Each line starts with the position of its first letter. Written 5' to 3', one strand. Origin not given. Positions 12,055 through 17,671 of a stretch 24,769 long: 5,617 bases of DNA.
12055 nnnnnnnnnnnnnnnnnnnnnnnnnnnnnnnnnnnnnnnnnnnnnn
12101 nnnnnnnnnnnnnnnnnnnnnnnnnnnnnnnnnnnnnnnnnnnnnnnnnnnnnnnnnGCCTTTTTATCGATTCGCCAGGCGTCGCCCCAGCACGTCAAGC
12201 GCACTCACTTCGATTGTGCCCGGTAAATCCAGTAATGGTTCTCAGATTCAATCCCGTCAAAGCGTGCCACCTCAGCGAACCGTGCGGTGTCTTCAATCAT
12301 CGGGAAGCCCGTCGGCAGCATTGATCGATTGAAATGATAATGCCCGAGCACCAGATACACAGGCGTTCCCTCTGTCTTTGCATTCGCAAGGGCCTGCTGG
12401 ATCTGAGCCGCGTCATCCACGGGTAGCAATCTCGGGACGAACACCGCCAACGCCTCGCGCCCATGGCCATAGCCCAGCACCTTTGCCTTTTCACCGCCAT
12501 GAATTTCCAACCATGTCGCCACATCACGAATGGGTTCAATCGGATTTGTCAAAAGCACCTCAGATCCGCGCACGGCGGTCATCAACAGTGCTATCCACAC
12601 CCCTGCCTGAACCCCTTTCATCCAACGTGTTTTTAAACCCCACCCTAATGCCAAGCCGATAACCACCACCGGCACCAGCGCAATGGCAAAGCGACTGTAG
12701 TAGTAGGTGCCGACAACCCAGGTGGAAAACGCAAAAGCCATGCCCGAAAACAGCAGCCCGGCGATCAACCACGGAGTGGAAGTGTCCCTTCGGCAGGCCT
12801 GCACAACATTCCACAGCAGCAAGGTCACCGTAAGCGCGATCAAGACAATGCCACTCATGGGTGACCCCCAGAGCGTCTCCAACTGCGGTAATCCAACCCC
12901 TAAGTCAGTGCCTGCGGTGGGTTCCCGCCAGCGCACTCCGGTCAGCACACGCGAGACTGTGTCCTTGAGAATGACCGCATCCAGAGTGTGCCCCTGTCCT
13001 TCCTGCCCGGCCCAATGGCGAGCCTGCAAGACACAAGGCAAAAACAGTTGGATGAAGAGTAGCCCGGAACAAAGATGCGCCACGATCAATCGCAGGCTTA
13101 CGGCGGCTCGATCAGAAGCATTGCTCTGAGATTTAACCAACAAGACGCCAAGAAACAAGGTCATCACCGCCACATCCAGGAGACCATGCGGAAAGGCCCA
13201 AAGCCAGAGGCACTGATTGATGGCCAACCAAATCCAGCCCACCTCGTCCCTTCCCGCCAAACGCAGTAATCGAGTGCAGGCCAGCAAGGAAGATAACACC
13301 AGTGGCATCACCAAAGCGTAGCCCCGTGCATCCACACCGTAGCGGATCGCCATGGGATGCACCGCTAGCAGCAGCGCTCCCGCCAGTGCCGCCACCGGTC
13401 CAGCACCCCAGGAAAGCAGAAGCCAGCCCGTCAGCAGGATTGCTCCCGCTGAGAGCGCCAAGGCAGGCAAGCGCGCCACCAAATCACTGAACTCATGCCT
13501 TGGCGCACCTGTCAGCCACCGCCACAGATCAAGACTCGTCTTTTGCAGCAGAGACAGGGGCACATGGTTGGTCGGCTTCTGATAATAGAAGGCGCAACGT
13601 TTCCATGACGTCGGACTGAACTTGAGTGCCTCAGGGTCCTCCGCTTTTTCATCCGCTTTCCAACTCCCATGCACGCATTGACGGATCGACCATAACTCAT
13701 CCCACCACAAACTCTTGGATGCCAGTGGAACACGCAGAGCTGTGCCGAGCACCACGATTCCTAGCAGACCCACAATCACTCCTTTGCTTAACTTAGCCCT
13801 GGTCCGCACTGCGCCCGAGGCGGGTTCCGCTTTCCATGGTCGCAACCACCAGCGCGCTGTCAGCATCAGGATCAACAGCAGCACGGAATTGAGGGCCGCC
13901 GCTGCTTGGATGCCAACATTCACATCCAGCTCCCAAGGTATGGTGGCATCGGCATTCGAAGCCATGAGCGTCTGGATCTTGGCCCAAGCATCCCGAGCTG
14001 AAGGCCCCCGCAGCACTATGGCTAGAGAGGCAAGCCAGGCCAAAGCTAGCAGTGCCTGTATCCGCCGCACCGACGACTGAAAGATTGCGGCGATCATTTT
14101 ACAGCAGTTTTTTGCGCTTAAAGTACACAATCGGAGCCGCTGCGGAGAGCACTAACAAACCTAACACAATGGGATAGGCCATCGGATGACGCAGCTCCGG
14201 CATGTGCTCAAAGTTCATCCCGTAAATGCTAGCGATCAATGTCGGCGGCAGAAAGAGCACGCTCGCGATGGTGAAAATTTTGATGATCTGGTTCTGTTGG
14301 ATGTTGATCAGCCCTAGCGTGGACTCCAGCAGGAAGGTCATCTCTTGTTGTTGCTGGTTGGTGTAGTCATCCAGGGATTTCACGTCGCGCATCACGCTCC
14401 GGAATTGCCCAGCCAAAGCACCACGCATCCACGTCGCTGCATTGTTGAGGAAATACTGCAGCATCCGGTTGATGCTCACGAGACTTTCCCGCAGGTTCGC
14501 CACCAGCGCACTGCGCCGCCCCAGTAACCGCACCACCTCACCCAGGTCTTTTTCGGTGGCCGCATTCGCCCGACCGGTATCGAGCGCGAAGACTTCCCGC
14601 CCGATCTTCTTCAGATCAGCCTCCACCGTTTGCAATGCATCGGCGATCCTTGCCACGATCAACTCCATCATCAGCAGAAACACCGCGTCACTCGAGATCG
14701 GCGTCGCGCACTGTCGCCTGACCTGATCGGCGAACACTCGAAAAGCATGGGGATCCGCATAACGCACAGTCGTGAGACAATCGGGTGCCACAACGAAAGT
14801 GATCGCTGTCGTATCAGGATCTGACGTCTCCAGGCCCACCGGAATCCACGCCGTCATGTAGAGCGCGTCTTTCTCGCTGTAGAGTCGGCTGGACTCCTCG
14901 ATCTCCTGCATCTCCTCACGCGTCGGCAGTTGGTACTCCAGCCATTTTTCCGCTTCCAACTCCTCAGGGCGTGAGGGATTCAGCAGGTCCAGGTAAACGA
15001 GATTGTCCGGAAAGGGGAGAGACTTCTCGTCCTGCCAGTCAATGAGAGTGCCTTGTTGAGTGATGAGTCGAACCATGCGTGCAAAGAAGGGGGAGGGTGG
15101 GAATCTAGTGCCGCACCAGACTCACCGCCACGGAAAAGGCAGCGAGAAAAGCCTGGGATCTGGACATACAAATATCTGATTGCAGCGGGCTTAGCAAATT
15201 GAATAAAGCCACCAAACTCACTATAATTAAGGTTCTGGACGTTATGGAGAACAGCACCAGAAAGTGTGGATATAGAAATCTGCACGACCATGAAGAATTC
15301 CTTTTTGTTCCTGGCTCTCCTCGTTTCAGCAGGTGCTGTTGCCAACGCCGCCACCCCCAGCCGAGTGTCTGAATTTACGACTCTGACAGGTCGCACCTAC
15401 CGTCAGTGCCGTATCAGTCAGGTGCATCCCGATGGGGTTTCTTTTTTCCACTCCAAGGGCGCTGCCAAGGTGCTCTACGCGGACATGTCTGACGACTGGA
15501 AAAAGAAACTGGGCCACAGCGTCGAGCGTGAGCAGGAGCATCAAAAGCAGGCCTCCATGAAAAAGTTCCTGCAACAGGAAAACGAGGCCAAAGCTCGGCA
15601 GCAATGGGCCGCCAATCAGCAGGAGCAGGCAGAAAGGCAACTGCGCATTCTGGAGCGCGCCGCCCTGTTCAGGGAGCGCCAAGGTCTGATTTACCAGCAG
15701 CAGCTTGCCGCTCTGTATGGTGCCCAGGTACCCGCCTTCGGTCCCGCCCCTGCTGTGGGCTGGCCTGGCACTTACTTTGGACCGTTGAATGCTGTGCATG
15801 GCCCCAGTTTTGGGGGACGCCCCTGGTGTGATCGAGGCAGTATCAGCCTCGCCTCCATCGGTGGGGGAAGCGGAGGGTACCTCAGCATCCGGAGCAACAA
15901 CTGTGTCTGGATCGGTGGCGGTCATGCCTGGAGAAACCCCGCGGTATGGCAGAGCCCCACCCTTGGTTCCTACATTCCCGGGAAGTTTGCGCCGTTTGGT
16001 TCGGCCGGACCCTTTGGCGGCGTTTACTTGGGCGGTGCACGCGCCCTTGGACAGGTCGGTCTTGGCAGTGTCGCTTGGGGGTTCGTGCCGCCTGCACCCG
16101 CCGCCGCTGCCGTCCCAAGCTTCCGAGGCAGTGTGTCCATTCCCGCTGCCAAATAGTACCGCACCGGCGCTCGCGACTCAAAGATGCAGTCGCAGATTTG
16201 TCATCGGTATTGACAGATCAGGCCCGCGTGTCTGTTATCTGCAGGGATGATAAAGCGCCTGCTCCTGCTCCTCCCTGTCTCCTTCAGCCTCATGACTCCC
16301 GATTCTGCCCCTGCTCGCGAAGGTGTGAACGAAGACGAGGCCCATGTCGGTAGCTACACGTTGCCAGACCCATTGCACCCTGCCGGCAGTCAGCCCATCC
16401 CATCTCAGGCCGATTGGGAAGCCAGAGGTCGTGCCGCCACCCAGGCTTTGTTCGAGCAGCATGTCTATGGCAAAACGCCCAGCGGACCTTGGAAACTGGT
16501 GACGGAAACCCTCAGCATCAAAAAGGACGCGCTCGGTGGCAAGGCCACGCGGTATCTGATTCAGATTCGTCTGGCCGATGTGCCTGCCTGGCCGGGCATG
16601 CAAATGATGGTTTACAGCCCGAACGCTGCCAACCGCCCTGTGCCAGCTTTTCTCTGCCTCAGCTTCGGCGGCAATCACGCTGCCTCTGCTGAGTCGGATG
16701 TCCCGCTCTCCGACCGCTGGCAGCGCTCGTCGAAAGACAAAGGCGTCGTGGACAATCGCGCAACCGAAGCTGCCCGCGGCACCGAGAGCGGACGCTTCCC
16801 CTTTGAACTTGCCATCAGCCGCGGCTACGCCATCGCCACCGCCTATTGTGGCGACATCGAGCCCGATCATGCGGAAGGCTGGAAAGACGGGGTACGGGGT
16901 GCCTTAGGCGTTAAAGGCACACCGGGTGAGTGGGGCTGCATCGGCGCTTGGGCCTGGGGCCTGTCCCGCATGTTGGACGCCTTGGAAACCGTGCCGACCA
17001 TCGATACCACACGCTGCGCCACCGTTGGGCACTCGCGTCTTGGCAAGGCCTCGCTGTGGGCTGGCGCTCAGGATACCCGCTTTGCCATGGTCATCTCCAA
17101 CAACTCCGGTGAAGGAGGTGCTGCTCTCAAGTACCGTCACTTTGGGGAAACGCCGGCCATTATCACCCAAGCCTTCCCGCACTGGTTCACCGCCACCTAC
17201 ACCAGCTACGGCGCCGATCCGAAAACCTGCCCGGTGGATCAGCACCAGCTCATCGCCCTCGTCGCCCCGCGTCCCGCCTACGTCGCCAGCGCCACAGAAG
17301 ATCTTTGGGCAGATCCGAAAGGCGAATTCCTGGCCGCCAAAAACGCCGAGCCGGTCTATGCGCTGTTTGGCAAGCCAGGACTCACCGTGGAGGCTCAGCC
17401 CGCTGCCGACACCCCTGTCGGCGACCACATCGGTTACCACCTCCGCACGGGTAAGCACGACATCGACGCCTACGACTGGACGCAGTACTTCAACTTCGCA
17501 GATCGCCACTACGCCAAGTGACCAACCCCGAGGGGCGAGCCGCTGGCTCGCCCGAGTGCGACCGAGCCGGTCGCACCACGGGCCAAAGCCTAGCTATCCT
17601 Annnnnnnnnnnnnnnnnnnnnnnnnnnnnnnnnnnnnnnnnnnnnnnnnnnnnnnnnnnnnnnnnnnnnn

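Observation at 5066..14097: Arn/Gtr-like lipid-carrier cassette for a 3-amino-3,6-dideoxyhexose with three GT-C transferases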

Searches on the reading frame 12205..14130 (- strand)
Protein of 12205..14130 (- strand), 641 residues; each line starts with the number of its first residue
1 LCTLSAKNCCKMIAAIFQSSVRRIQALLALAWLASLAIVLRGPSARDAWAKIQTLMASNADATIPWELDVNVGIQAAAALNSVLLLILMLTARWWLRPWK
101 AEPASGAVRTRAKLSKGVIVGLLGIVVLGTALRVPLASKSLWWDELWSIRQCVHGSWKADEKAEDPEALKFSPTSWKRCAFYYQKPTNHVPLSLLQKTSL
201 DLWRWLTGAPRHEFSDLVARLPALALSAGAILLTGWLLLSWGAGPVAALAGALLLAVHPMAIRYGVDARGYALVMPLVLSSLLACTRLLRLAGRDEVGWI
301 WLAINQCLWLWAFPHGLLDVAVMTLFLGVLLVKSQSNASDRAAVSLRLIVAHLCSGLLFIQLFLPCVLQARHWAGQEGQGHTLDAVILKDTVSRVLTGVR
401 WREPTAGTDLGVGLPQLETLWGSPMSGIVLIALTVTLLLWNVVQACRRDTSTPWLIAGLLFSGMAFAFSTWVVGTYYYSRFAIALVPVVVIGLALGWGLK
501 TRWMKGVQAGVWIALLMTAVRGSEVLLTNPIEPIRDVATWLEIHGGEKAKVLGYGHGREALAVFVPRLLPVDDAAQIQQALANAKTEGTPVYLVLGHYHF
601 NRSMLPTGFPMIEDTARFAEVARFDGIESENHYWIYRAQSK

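Call 4: search_protein_families(library=pfam, proteins=[window:12205-14130:-], max_evalue=0.01)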
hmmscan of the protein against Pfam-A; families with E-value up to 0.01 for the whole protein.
window:12205-14130:- (641 aa): 0 families

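Call 5: search_protein_families(library=ncbifam, proteins=[window:12205-14130:-], max_evalue=0.01)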
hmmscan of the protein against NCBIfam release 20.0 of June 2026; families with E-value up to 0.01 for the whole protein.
window:12205-14130:- (641 aa): 0 families

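Call 11: search_solved_structures(query=window:12205-14130:-, max_evalue=10)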
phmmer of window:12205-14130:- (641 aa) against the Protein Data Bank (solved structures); distinct sequences matched with E-value up to 10: 3.
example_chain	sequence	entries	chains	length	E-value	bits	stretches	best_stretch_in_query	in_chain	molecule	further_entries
8arc_A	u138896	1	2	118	0.6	11.6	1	226-306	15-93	Type III secretion protein SctY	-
1qvc_A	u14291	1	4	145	1.8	10.1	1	361-425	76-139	SINGLE STRANDED DNA BINDING PROTEIN MONOMER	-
1eqq_A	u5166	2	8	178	3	9.3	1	361-425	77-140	SINGLE STRANDED DNA BINDING PROTEIN | Single-stranded DNA-binding protein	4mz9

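Call 15: find_homologous_proteins(query=window:12205-14130:-)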
Query window:12205-14130:- (641 aa): 125 proteins with E <= 0.001 among 8000 candidates; the best 120 are listed.
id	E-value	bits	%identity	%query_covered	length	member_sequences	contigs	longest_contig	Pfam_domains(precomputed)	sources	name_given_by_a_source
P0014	0.0e+0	1331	95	98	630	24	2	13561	-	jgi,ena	jgi:hypothetical protein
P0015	0.0e+0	1097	77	98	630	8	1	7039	-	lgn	-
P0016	0.0e+0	1019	75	97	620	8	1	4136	-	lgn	-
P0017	1.3e-269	914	71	89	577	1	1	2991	-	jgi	jgi:hypothetical protein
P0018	4.9e-241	820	61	96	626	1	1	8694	-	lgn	-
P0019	1.5e-239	815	61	96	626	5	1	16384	-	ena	-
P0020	1.3e-237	809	60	97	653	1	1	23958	-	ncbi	-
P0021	5.4e-237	807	61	96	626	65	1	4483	-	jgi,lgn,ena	jgi:hypothetical protein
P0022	4.3e-226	770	57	98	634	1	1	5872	-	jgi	-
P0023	3.3e-225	768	58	99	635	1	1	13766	-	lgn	-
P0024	2.8e-222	758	56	98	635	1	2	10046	-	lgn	-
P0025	7.5e-221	753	58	93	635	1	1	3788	-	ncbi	-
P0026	3.6e-215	734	58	93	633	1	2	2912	-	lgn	-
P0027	2.9e-213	728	58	92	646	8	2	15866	-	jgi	jgi:hypothetical protein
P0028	6.5e-198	677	51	94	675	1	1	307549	-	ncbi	-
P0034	4.6e-161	556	47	96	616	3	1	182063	-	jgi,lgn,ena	-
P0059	7.8e-134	466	43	96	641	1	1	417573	-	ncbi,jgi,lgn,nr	ncbi:MAG: hypothetical protein K1X78_07760 [Verrucomicrobiaceae bacterium]|nr:hypothetical protein [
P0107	3.5e-100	354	35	97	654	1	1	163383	-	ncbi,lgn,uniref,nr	ncbi:hypothetical protein DES53_114145 [Roseimicrobium gellanilyticum]|uniref:Glycosyltransferase Rg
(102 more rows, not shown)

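Call 39: predict_structure(alignment_id=A2)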
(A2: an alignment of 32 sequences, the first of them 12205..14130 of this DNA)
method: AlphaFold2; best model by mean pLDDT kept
length: 641 residues; sequences in the alignment: 32
mean_pLDDT: 91.7   pTM: 0.91
mean pLDDT of the five models: 91.7, 90.9, 90.7, 90.0, 89.8
residues with pLDDT >= 90: 509; 70-90: 105; 50-70: 16; < 50: 11
segments of 3 or more residues with pLDDT < 50: 1-4, 405-410
pLDDT, mean of each block of 10 residues (from residue 1): 59 79 94 97 96 96 94 97 98 95 71 86 98 93 91 94 92 96 88 97 98 95 97 96 93 97 90 96 96 95 98 94 97 96 97 97 95 76 89 95 55 79 93 97 89 94 96 90 97 89 92 96 91 94 91 90 93 96 93 92 92 95 89 92 59
secondary structure, 60 per line:
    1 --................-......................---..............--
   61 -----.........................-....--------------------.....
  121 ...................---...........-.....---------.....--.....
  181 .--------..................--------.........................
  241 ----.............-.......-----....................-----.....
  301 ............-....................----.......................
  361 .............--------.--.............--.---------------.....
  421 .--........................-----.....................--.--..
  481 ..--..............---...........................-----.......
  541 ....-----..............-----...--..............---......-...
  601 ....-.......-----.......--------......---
elements in order: H3-18 H20-41 H45-58 H66-90 H92-95 H116-139 H143-153 E155-159 E169-173 H176-181 H190-207 H216-240 H245-257 H259-265 H271-290 H296-312 H314-333 H338-373 H385-397 H417-421 H424-447 H453-473 H479-482 H485-498 H502-528 H534-544 E550-555 H556-563 E569-571 H574-587 E591-596 H598-604 H606-612 E618-624 E633-638

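Call 42: fold_search(model_id=the predicted structure, library=pdb)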
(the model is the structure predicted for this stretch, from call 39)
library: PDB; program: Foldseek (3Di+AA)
matches with E <= 10: 769; with E <= 0.001: 28
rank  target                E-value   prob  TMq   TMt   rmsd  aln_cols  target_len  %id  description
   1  7zlg_A                4.9e-07  1.00  0.40  0.39  11.6       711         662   11  Cryo-EM structure of C-mannosyltransferase CeDPY19, in complex with acceptor peptide and bound to CMT2-Fab and anti-Fa (released 2023-01-11)
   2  7oci_F                5.8e-07  1.00  0.45  0.45  12.8       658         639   11  Cryo-EM structure of yeast Ost6p containing oligosaccharyltransferase complex (released 2022-02-16)
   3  7zlh_A                9.6e-07  1.00  0.41  0.40  11.2       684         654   11  Cryo-EM structure of C-mannosyltransferase CeDPY19, in apo state, bound to CMT2-Fab and anti-Fab nanobody (released 2023-01-11)
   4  8age_A                1.1e-06  1.00  0.46  0.46  11.5       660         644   10  Structure of yeast oligosaccharylransferase complex with acceptor peptide bound (released 2022-12-07)
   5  7zli_A                2.0e-06  1.00  0.40  0.39  12.0       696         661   11  Cryo-EM structure of C-mannosyltransferase CeDPY19, in complex with Dol25-P-Man and bound to CMT2-Fab and anti-Fab nan (released 2023-01-11)
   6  6s7o_A                2.5e-06  1.00  0.43  0.43  12.9       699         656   11  Cryo-EM structure of human oligosaccharyltransferase complex OST-A (released 2019-12-18)
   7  8b6l_I                3.4e-06  1.00  0.42  0.40  15.1       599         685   12  Subtomogram average of the human Sec61-TRAP-OSTA-translocon (released 2022-12-07)
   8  8agc_A                3.5e-06  1.00  0.42  0.39  15.9       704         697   11  Structure of yeast oligosaccharylransferase complex with lipid-linked oligosaccharide and non-acceptor peptide bound (released 2022-12-07)
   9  6s7t_A                7.8e-06  1.00  0.43  0.40  10.9       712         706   11  Cryo-EM structure of human oligosaccharyltransferase complex OST-B (released 2019-12-18)
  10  7e9s_A                1.5e-05  1.00  0.43  0.33  12.5       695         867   12  Archaeal oligosaccharyltransferase AglB from Archaeoglobus fulgidus in complex with an inhibitory peptide and a dolich (released 2021-09-08)
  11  6gxc_A                1.7e-05  1.00  0.41  0.37  12.1       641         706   11  Bacterial oligosaccharyltransferase PglB in complex with an inhibitory peptide and a reactive lipid-linked oligosaccha (released 2018-11-14)
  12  6ftg_5                1.8e-05  1.00  0.45  0.45  14.6       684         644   12  Subtomogram average of OST-containing ribosome-translocon complexes from canine rough microsomal membranes (released 2018-03-21)
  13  6c26_A                2.0e-05  1.00  0.44  0.43  14.3       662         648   10  The Cryo-EM structure of a eukaryotic oligosaccharyl transferase complex (released 2018-01-31)
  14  3rce_A                2.9e-05  1.00  0.36  0.34  12.4       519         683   11  Bacterial oligosaccharyltransferase PglB (released 2011-06-15)
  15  7bvc_B                3.6e-05  1.00  0.40  0.26   7.6       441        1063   15  Cryo-EM structure of Mycobacterium smegmatis arabinosyltransferase EmbA-EmbB-AcpM2 in complex with ethambutol (released 2020-04-29)
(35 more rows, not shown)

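Call 78: find_encoding_contigs(protein=P0107, flank=8000, max_places=2)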
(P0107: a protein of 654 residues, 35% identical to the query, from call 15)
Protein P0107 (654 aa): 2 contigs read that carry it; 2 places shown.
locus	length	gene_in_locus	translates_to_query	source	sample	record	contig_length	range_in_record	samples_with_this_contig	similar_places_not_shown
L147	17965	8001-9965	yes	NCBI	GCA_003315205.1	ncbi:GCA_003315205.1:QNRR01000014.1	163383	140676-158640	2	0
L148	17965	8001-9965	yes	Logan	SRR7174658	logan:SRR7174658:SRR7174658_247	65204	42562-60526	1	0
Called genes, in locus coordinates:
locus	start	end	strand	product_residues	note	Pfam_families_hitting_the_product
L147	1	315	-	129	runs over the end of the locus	PF02661:Fic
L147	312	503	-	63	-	-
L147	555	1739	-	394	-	PF04389:Peptidase_M28, PF01546:Peptidase_M20, PF07687:M20_dimer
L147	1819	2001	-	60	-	-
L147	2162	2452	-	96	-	-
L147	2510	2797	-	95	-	-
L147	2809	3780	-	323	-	PF00106:adh_short, PF01073:3Beta_HSD, PF01370:Epimerase, PF02719:Polysacc_synt_2, PF04321:RmlD_sub_bind, PF05368:NmrA, PF07993:NAD_binding_4, PF08659:KR, +2 more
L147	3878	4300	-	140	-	-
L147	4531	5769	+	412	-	-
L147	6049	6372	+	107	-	PF04756:OST3_OST6 (weak), PF00085:Thioredoxin, PF13098:Thioredoxin_2 (weak), PF13905:Thioredoxin_8 (faint)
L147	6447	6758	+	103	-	PF00085:Thioredoxin, PF13098:Thioredoxin_2 (weak)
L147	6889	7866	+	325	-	PF01544:CorA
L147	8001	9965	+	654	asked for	-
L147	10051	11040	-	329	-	PF00582:Usp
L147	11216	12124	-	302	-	-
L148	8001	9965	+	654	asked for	-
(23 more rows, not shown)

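Call 79: find_encoding_contigs(protein=P0059, flank=8000, max_places=2)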
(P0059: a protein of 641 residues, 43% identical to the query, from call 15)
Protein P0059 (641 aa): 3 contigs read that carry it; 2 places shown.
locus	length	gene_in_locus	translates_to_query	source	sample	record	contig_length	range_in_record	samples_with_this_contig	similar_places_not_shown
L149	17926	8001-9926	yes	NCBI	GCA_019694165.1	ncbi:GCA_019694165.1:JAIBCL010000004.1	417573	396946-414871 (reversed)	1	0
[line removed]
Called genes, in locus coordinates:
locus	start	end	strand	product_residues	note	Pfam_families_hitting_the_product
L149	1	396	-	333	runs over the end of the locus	PF00586:AIRS, PF02769:AIRS_C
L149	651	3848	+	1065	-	PF13205:Big_5, PF03372:Exo_endo_phos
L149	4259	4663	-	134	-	PF00076:RRM_1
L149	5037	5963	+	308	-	PF00294:PfkB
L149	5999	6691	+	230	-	PF14237:GYF_2 (weak)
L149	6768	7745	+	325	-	PF01544:CorA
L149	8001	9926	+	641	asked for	-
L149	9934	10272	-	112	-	-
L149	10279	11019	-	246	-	-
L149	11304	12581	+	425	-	PF07690:MFS_1, PF03137:OATP (faint), PF07690:MFS_1 (weak)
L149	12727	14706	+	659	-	PF13785:DUF4178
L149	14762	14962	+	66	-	-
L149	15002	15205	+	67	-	PF03994:DUF350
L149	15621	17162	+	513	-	PF01564:Spermine_synth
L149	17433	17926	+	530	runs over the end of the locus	PF00890:FAD_binding_2 (weak), PF01266:DAO, PF01593:Amino_oxidase, PF13450:NAD_binding_8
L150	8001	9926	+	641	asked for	-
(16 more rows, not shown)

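Call 80: find_encoding_contigs(protein=P0034, flank=8000, max_places=2)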
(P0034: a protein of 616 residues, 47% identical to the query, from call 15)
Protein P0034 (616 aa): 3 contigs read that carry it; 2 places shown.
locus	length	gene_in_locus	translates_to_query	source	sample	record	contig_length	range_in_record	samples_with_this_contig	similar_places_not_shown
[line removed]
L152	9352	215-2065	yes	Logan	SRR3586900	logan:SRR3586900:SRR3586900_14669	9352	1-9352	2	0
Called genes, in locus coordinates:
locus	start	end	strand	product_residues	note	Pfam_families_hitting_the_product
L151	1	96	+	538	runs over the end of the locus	PF07690:MFS_1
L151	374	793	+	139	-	-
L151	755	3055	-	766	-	PF03983:SHD1 (faint), PF07940:Hepar_II_III_C (faint)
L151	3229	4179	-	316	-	PF19777:DUF6263 (faint)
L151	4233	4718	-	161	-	PF00578:AhpC-TSA, PF08534:Redoxin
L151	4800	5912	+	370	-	PF00266:Aminotran_5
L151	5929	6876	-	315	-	PF03547:Mem_trans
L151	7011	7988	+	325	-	PF01544:CorA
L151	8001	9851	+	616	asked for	-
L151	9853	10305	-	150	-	PF02130:YbeY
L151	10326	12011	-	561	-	PF07698:7TM-7TMR_HD, PF01966:HD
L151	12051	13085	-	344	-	PF02562:PhoH, PF13604:AAA_30 (weak), PF13245:AAA_19 (weak)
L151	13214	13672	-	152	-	-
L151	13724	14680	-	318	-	-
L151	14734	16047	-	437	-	PF00815:Histidinol_dh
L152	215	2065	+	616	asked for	-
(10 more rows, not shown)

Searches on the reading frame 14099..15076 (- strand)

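Call 4: search_protein_families(library=pfam, proteins=[window:14099-15076:-], max_evalue=0.01)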
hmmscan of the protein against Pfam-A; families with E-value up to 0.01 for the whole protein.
window:14099-15076:- (325 aa): 1 family
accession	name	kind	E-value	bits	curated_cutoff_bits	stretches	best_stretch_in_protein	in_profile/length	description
PF01544.23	CorA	-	3.3e-48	164.9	27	1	26-321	4-292/292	CorA-like Mg2+ transporter protein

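Call 5: search_protein_families(library=ncbifam, proteins=[window:14099-15076:-], max_evalue=0.01)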
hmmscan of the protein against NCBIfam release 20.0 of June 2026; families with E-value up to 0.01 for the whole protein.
window:14099-15076:- (325 aa): 1 family
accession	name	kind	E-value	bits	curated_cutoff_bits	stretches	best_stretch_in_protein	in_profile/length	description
TIGR00383.1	corA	equivalog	1.7e-45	155.8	200.75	1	25-322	28-317/320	magnesium/cobalt transporter CorA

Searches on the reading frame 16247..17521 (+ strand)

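Call 65: search_protein_families(library=pfam, proteins=[window:16247-17521:+], max_evalue=0.001)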
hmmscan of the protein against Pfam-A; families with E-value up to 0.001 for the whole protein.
window:16247-17521:+ (424 aa): 1 family
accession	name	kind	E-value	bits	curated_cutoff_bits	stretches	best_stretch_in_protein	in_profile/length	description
PF22244.2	GCE_fung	-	2.2e-29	103.3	27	1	229-375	77-231/231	Glucuronyl esterase, fungi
